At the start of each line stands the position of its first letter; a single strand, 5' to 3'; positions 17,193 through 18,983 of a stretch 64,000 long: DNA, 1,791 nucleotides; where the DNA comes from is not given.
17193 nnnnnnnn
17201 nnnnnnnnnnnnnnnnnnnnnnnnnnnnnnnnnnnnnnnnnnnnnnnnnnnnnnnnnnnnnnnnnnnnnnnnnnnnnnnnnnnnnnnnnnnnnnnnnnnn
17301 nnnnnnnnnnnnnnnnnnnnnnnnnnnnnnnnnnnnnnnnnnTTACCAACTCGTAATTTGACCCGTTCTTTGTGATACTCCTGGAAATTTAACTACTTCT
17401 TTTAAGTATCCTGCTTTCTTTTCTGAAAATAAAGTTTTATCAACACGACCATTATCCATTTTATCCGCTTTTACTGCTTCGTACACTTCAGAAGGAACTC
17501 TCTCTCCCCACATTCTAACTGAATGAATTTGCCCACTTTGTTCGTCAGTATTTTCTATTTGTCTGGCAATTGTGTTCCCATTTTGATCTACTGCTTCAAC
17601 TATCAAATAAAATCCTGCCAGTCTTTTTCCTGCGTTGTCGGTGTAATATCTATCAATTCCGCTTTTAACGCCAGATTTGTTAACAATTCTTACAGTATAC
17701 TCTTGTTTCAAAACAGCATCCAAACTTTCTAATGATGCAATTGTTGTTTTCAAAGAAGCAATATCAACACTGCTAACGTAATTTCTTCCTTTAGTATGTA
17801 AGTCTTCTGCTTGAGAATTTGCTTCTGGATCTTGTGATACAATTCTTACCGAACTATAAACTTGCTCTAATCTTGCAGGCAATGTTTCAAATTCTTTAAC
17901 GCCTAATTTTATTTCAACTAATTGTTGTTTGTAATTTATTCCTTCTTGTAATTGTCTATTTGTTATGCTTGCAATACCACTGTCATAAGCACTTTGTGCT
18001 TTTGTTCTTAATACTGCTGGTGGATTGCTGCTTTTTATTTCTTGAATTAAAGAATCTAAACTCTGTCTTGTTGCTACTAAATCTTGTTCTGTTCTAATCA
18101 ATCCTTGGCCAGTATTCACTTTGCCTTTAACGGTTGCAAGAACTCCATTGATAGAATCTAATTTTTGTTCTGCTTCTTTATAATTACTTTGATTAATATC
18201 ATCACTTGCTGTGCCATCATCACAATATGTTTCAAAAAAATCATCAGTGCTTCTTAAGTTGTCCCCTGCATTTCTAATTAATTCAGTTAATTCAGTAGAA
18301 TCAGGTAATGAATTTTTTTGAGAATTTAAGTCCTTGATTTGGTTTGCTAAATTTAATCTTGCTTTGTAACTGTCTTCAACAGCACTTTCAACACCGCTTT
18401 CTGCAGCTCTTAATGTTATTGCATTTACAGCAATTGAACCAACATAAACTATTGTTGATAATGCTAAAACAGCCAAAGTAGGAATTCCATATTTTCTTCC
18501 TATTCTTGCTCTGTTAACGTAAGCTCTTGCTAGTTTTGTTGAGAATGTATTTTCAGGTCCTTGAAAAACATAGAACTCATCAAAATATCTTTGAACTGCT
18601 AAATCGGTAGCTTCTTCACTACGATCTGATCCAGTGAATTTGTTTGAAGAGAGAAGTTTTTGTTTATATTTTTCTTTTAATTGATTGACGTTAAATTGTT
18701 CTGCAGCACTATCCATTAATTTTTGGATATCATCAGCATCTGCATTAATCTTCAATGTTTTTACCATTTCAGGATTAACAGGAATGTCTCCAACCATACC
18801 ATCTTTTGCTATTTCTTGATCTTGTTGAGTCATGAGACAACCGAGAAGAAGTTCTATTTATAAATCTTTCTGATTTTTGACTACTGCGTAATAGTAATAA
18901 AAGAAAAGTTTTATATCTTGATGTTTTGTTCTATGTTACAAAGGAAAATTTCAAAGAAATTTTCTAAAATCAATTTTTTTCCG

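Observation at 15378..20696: Divergent cluster of large coiled-coil/membrane proteins with a keratin-like Gly/Ser/Phe tail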

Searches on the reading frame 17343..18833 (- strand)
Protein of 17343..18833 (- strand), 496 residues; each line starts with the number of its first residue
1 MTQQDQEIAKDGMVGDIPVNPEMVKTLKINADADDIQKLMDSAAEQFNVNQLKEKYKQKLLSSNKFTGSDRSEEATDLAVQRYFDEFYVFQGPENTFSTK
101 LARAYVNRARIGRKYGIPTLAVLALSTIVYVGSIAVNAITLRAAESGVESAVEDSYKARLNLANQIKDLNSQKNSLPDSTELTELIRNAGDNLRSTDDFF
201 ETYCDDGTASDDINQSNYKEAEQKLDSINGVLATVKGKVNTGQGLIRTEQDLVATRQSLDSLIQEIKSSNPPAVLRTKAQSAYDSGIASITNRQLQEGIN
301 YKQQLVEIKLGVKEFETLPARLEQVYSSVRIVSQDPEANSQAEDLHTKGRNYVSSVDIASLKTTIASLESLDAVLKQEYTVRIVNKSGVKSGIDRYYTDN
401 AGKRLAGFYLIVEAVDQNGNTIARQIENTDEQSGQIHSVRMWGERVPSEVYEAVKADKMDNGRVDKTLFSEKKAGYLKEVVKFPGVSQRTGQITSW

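Call 3: search_protein_families(library=pfam, proteins=[window:17343-18833:-], max_evalue=1)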
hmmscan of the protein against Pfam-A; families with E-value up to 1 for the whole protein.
window:17343-18833:- (496 aa): 3 families
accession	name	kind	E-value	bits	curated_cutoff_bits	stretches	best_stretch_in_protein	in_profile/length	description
PF19911.4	DUF6384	-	2.4e-47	162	25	2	307-496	126-308/308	Family of unknown function (DUF6384)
PF13610.12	DDE_Tnp_IS240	-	0.1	13.2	27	0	245-300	34-88/139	DDE domain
PF10732.14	DUF2524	-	0.28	12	25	0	203-243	24-64/84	Protein of unknown function (DUF2524)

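Call 4: search_protein_families(library=ncbifam, proteins=[window:17343-18833:-], max_evalue=1)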
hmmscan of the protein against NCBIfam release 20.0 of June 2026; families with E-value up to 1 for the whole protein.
window:17343-18833:- (496 aa): 0 families

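Call 5: search_protein_families(library=padloc, proteins=[window:17343-18833:-], max_evalue=1)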
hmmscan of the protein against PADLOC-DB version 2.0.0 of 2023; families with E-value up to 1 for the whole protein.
window:17343-18833:- (496 aa): 0 families

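Call 7: search_solved_structures(query=window:17343-18833:-, max_evalue=1)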
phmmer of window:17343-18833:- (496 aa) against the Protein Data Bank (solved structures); distinct sequences matched with E-value up to 1: 12.
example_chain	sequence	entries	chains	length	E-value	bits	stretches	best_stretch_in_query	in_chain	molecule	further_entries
1rw4_A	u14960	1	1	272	0.3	13.3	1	316-393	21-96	Nitrogenase iron protein 1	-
4wzb_E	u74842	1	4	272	0.31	13.3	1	316-393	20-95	Nitrogenase iron protein 1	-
4wza_E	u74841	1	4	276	0.31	13.3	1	316-393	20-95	Nitrogenase iron protein 1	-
1g20_E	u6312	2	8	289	0.33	13.2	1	316-393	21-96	NITROGENASE IRON PROTEIN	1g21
2c8v_A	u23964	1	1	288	0.33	13.2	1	316-393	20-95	NITROGENASE IRON PROTEIN 1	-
10zn_F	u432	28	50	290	0.33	13.2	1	316-393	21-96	Nitrogenase iron protein NifH | Nitrogenase iron protein 1 | Nitrogenase iron protein gamma chain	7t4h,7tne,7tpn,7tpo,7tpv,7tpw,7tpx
1xdb_A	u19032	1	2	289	0.33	13.2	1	316-393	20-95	Nitrogenase iron protein 1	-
1fp6_A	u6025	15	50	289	0.33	13.2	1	316-393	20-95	NITROGENASE IRON PROTEIN | nitrogenase IRON protein 1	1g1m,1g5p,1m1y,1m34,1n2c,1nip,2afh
1de0_A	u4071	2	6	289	0.33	13.2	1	316-393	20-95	NITROGENASE IRON PROTEIN | Nitrogenase iron protein 1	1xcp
9haz_D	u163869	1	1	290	0.38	13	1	316-393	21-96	Fe protein NifH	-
9haz_A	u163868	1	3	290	0.38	13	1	316-393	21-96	Fe protein NifH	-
8tc3_A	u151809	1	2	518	0.83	11.9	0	316-393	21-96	Nitrogenase iron protein,Fluorescent protein plum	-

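Call 10: find_homologous_proteins(query=window:17343-18833:-, max_evalue=0.001)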
Query window:17343-18833:- (496 aa): 24 proteins with E <= 0.001 among 8000 candidates.
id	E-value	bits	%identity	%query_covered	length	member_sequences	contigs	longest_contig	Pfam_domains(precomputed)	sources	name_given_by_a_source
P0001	0.0e+0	1065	100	100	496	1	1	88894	PF19911.5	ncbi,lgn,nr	ncbi:hypothetical protein HZA97_07695 [Candidatus Woesearchaeota archaeon]|nr:hypothetical protein [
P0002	3.0e-168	579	57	100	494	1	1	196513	PF19911.5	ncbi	-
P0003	2.5e-129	450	47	100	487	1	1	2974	PF19911.5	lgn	-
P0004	2.2e-114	401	42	93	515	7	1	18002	PF19911.5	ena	-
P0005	2.1e-110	388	42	92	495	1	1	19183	PF19911.5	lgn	-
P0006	1.0e-109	386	42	96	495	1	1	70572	PF19911.5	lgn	-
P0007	1.4e-109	385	40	93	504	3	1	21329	PF19911.5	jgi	jgi:hypothetical protein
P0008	1.7e-107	378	39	95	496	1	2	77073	PF19911.5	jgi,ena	-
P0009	2.2e-107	378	40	93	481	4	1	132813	PF19911.5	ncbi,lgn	-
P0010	3.7e-107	377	41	96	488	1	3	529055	PF19911.5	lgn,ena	-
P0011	3.4e-105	371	37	96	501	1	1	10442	PF19911.5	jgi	jgi:hypothetical protein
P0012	4.0e-103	364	39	94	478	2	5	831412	PF19911.5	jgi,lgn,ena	jgi:hypothetical protein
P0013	1.5e-102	362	39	97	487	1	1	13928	PF19911.5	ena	-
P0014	4.1e-99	351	39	91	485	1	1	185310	PF19911.5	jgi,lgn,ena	-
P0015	1.6e-95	339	39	94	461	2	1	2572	PF19911.5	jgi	jgi:hypothetical protein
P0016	8.9e-91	323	38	94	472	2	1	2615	PF19911.5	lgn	-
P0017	4.3e-88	314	36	94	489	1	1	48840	PF19911.5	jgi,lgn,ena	-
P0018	2.6e-79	286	34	98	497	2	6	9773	PF19911.5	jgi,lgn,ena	-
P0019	4.5e-79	285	35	95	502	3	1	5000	PF19911.5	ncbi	-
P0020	1.6e-73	266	37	87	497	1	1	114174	PF19911.5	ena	-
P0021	2.4e-55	207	29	92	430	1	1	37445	PF19911.5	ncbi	ncbi:MAG: DUF6384 family protein [archaeon]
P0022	2.7e-50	190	30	93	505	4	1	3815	PF19911.5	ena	-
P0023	5.7e-20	90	35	37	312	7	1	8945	PF19911.5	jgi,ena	jgi:hypothetical protein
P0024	8.3e-17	80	33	40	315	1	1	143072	PF19911.5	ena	-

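Call 11: find_encoding_contigs(protein=P0002, flank=8000, max_places=2)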
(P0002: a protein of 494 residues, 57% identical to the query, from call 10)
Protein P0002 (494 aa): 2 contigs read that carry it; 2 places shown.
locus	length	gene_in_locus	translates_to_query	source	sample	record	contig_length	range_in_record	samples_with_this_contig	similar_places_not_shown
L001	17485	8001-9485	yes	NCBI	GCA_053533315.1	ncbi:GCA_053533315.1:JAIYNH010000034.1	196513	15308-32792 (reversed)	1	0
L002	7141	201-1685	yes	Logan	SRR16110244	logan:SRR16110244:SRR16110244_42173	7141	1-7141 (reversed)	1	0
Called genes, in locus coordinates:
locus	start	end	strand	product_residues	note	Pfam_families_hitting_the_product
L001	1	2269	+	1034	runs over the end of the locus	-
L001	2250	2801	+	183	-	-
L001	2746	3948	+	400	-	-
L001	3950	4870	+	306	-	-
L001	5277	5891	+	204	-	-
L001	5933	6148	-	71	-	PF09360:zf-CDGSH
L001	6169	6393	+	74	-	-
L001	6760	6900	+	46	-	-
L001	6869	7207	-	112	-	-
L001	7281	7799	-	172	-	PF02572:CobA_CobO_BtuR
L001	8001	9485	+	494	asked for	PF19911:DUF6384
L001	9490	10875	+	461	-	-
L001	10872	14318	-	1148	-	PF03477:ATP-cone, PF00317:Ribonuc_red_lgN, PF14890:Intein_splicing, PF14528:LAGLIDADG_3, PF02867:Ribonuc_red_lgC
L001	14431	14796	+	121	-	-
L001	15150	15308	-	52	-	-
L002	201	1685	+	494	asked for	PF19911:DUF6384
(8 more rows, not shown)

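Call 12: find_encoding_contigs(protein=P0012, flank=8000, max_places=2)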
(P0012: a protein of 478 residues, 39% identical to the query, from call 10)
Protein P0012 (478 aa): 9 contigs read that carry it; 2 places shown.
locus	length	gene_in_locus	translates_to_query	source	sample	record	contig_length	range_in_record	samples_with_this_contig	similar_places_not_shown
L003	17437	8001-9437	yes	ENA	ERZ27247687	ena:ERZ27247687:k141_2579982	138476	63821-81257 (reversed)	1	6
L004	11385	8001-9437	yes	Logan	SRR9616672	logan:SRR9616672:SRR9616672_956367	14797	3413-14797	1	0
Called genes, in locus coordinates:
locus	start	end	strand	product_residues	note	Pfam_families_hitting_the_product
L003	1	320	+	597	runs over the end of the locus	PF04566:RNA_pol_Rpb2_4, PF04567:RNA_pol_Rpb2_5 (weak), PF00562:RNA_pol_Rpb2_6, PF04560:RNA_pol_Rpb2_7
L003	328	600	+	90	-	-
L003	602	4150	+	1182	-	PF04997:RNA_pol_Rpb1_1, PF00623:RNA_pol_Rpb1_2, PF04983:RNA_pol_Rpb1_3, PF05000:RNA_pol_Rpb1_4, PF04998:RNA_pol_Rpb1_5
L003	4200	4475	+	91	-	PF01248:Ribosomal_L7Ae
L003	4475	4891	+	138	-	-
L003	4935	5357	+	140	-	PF00164:Ribosom_S12_S23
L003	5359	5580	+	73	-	-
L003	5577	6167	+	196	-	PF00177:Ribosomal_S7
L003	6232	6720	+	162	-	PF08123:DOT1 (weak)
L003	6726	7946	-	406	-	-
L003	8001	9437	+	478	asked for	PF19911:DUF6384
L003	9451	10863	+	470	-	-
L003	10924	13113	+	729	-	PF00009:GTP_EFTU, PF03144:GTP_EFTU_D2 (weak), PF14492:EFG_III, PF03764:EFG_IV, PF00679:EFG_C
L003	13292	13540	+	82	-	PF12844:HTH_19 (weak), PF13560:HTH_31 (weak), PF01381:HTH_3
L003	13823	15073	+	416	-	PF13662:Toprim_4, PF01751:Toprim (weak), PF13155:Toprim_2 (faint)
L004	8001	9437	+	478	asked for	PF19911:DUF6384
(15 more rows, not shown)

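Call 13: find_encoding_contigs(protein=P0021, flank=8000, max_places=2)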
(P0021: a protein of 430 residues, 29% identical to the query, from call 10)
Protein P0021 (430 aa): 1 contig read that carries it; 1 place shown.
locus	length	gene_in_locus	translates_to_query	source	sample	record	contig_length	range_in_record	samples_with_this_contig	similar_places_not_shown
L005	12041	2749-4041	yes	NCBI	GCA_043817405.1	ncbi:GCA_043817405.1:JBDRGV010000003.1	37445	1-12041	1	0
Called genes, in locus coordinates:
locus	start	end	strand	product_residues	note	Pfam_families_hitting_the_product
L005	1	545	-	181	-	?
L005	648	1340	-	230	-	PF12802:MarR_2 (weak), PF24034:DUF7343 (weak)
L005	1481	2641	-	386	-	-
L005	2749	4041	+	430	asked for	PF19911:DUF6384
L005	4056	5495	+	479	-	-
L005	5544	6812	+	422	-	PF02308:MgtC, PF13194:DUF4010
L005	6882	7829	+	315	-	-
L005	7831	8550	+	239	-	PF00702:Hydrolase, PF13419:HAD_2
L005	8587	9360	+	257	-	PF02535:Zip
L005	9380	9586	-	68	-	-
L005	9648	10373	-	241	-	PF17746:SfsA_N, PF03749:SfsA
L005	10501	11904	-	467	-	PF00709:Adenylsucc_synt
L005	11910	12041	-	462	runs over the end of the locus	PF00206:Lyase_1, PF10397:ADSL_C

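Call 14: find_encoding_contigs(protein=P0024, flank=8000, max_places=2)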
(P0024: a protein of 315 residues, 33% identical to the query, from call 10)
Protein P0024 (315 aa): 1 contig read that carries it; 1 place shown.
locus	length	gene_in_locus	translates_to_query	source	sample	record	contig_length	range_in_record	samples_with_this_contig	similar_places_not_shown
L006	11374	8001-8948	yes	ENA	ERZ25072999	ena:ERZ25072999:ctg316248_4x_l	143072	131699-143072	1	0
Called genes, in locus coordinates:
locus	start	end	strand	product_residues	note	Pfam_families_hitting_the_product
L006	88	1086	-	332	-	PF01145:Band_7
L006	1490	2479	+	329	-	PF02129:Peptidase_S15, PF12146:Hydrolase_4, PF00561:Abhydrolase_1, PF12697:Abhydrolase_6, PF00326:Peptidase_S9 (weak)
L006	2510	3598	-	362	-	PF00762:Ferrochelatase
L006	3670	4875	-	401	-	PF11449:ArsP_2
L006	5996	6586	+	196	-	PF06078:DUF937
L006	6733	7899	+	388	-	-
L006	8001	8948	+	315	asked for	PF19911:DUF6384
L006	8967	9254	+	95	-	-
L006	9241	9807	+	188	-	-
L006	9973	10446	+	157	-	-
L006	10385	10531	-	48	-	-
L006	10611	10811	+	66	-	-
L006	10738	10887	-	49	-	-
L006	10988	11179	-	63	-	-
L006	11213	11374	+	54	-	?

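Call 30: predict_structure(alignment_id=A1)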
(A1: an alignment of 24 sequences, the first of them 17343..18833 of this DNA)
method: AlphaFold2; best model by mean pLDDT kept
length: 496 residues; sequences in the alignment: 24
mean_pLDDT: 84.5   pTM: 0.57
mean pLDDT of the five models: 84.5, 82.7, 82.0, 81.0, 80.9
residues with pLDDT >= 90: 271; 70-90: 147; 50-70: 58; < 50: 20
segments of 3 or more residues with pLDDT < 50: 1-20
pLDDT, mean of each block of 10 residues (from residue 1): 32 36 59 71 69 81 71 79 73 63 62 66 74 78 89 95 96 89 95 95 86 89 94 97 94 97 96 95 98 96 97 95 97 94 97 95 97 94 87 81 85 93 89 83 92 87 86 93 88 84
secondary structure, 60 per line:
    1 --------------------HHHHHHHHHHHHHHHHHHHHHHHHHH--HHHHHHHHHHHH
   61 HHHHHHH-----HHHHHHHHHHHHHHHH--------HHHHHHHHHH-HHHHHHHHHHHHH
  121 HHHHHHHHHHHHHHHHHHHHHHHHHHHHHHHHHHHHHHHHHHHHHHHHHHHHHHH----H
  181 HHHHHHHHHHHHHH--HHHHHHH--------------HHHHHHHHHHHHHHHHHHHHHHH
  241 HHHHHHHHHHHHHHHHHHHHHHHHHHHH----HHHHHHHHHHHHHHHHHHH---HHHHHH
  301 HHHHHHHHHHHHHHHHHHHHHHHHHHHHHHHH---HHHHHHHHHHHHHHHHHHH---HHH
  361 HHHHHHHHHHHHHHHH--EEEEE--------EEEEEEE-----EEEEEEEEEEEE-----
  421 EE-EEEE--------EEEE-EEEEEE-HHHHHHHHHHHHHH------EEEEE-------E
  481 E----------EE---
elements in order: H21-46 H49-67 H73-88 H97-106 H108-175 H180-194 H197-203 H218-268 H273-291 H295-332 H336-354 H358-376 E379-383 E392-398 E404-415 E424-427 E436-439 E441-446 H448-461 E468-472

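Call 40: find_related_loci(query=A1, collection=genome_contigs, flank=6000)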
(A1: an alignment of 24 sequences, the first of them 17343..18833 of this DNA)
Query A1 (496 aa) in genome_contigs; peptide patterns used: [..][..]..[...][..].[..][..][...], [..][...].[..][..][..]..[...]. (x = any residue, [..] = any of these).
410 stretches matched a pattern; 314 encode a relative of the query (tblastn E <= 1e-3); the best 80 are kept; 80 distinct loci.
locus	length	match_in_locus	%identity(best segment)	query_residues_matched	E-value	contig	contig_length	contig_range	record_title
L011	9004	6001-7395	42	34-496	3e-123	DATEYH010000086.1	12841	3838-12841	MAG TPA_asm: Candidatus Nanoarchaeia archaeon isolate SMAG_U8440 k141_412445, whole genome shotgun sequence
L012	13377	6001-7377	40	36-496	3e-114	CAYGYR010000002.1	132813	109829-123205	MAG TPA_asm: uncultured Methanosarcinales archaeon isolate ERP119294_co1_430 genome assembly, contig: NODE_131_length_13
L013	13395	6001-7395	41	34-496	1e-122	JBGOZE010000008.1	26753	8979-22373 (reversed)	MAG: Candidatus Nanoarchaeia archaeon isolate OBJ_0618_130150_25 k141_331080_length_26753_cov_10.0000, whole genome shot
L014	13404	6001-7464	37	13-496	2e-95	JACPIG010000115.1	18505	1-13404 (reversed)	MAG: Candidatus Woesearchaeota archaeon isolate NC_groundwater_434_Ag_B-0.1um_47_10 GD18-4_B1_scaffold_1502614, whole ge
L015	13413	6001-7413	37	23-496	2e-92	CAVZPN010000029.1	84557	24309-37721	MAG: uncultured archaeon isolate MFD02832.bin.2.135 genome assembly, contig: contig_55928, whole genome shotgun sequence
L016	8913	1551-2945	36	33-496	2e-89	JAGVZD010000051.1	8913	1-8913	Candidatus Woesearchaeota archaeon isolate RIFCSPLOWO2_02_FULL_30_14 rifcsplowo2_02_scaffold_35756, whole genome shotgun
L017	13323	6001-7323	35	57-496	1e-80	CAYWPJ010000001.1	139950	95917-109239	MAG TPA_asm: uncultured Methanosarcinales archaeon isolate binchicken_co266_71 genome assembly, contig: NODE_283_length_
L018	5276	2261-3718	33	13-496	2e-78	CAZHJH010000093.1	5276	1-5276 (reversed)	MAG TPA_asm: uncultured Methanosarcinales archaeon isolate SRP050083_co7_604 genome assembly, contig: NODE_18734_length_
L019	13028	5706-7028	35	57-496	2e-77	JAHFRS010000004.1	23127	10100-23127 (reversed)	MAG: archaeon isolate nzgw58 NODE_623_length_23128_cov_5.710088, whole genome shotgun sequence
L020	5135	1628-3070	32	21-496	1e-76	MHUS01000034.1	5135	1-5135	MAG: Candidatus Yonathbacteria bacterium RIFCSPHIGHO2_01_FULL_51_10 rifcsphigho2_01_scaffold_51475, whole genome shotgun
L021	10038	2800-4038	29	33-496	5e-43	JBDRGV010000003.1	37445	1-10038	MAG: archaeon isolate MEGAHIT-group-1.460 k141_2672621, whole genome shotgun sequence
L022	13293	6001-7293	39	20-496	7e-35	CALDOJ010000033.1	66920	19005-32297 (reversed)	MAG TPA_asm: Candidatus Woesearchaeota archaeon isolate ERR2206790_bin.73_CONCOCT_v1.1_MAG genome assembly, contig: ERZ8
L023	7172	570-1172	34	301-496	1e-31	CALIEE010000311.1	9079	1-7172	MAG: uncultured bacterium isolate R1_Bin_METABAT__11_1 genome assembly, contig: c_000001967770, whole genome shotgun seq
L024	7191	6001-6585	38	292-496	1e-30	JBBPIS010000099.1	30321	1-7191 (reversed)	MAG: Planctomycetota bacterium isolate BPF1-02-04_bin_2 NODE_142_length_30321_cov_10.439800, whole genome shotgun sequen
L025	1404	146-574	46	356-496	9e-31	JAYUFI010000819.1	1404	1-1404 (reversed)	MAG: Planctomycetaceae bacterium isolate GFS_7692 GFS_7692_818, whole genome shotgun sequence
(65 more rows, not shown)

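Call 47: search_solved_structures(query=A1, max_evalue=1)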
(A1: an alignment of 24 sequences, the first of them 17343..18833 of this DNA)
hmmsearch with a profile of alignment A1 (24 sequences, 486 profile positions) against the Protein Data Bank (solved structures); distinct sequences matched with E-value up to 1: 7.
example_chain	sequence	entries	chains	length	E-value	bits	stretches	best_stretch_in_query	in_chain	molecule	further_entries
2r7a_A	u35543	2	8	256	0.017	17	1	295-355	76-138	Bacterial heme binding protein | Periplasmic HEME binding protein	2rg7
3kf9_A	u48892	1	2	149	0.047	15.6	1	8-74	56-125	Caltractin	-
9nnd_a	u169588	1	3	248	0.095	14.6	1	111-231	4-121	Endogenous retrovirus group K member 7 Pol protein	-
3qrx_A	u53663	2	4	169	0.19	13.6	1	6-73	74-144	Centrin | Caltractin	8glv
9mla_D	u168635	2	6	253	0.34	12.7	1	111-231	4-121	Transmembrane protein,Fibritin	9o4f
5d43_A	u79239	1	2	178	0.46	12.3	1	1-74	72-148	Centrin-1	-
7jzm_A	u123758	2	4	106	0.47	12.3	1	322-367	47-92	LCB3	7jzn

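Call 48: search_protein_families(library=phrogs, proteins=[window:17343-18833:-], max_evalue=0.01)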
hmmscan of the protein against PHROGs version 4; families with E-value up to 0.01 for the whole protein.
window:17343-18833:- (496 aa): 0 families
